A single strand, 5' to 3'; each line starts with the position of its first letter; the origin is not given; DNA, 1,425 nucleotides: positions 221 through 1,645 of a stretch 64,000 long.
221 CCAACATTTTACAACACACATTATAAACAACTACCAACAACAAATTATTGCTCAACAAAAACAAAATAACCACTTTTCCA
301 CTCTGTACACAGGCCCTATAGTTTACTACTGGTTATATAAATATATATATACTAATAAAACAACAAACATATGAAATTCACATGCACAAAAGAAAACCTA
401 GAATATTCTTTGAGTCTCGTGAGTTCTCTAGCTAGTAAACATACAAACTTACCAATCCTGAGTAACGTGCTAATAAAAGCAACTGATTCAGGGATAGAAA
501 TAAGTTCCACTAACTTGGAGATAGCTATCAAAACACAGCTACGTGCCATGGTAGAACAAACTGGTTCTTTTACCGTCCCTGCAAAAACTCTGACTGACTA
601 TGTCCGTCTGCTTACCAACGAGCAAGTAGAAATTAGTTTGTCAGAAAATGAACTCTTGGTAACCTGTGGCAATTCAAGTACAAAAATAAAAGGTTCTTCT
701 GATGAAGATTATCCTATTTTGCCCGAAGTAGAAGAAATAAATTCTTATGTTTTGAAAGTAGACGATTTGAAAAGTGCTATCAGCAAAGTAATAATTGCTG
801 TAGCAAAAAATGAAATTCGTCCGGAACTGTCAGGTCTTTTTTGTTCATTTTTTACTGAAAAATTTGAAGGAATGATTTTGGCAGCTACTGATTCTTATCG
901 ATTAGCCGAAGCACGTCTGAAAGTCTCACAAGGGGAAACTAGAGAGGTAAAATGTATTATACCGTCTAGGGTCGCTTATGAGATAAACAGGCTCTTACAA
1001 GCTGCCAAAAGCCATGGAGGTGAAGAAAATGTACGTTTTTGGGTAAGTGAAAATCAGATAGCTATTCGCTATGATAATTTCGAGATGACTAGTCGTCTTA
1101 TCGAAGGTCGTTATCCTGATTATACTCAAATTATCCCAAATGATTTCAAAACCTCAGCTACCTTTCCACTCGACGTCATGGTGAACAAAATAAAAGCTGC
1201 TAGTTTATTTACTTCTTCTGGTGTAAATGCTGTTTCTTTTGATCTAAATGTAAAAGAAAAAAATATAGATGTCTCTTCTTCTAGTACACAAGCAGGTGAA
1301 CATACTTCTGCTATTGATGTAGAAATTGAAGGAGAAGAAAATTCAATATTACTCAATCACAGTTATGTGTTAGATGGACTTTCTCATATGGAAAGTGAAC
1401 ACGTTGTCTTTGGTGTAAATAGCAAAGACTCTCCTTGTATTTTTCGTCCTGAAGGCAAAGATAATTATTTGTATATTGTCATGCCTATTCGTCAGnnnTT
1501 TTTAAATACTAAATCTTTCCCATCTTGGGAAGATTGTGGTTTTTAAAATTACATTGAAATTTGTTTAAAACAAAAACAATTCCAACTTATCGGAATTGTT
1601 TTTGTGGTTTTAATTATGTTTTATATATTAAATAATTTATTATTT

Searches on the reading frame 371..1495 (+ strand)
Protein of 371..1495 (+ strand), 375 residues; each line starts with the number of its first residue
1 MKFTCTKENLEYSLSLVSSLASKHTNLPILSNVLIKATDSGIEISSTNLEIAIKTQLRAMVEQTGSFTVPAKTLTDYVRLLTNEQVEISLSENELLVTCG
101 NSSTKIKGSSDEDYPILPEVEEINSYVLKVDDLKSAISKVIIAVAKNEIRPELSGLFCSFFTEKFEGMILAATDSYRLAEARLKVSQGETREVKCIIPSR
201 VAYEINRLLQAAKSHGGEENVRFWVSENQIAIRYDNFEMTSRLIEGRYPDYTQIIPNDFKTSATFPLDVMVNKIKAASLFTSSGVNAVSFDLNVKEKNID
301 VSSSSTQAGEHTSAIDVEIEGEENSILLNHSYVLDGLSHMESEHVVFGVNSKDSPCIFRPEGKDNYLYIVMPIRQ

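Call 6: search_protein_families(library=pfam, proteins=[window:371-1495:+], max_evalue=0.001)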
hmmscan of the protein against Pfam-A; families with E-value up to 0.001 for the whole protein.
window:371-1495:+ (375 aa): 3 families
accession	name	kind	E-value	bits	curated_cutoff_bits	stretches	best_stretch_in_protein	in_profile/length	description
PF00712.24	DNA_pol3_beta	-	1.6e-33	115.9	24.4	1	1-118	1-120/120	DNA polymerase III beta subunit, N-terminal domain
PF02767.21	DNA_pol3_beta_2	-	6.6e-33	113.9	27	2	128-250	2-116/116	DNA polymerase III beta subunit, central domain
PF02768.20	DNA_pol3_beta_3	-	6.5e-19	68.3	27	1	253-374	2-121/121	DNA polymerase III beta subunit, C-terminal domain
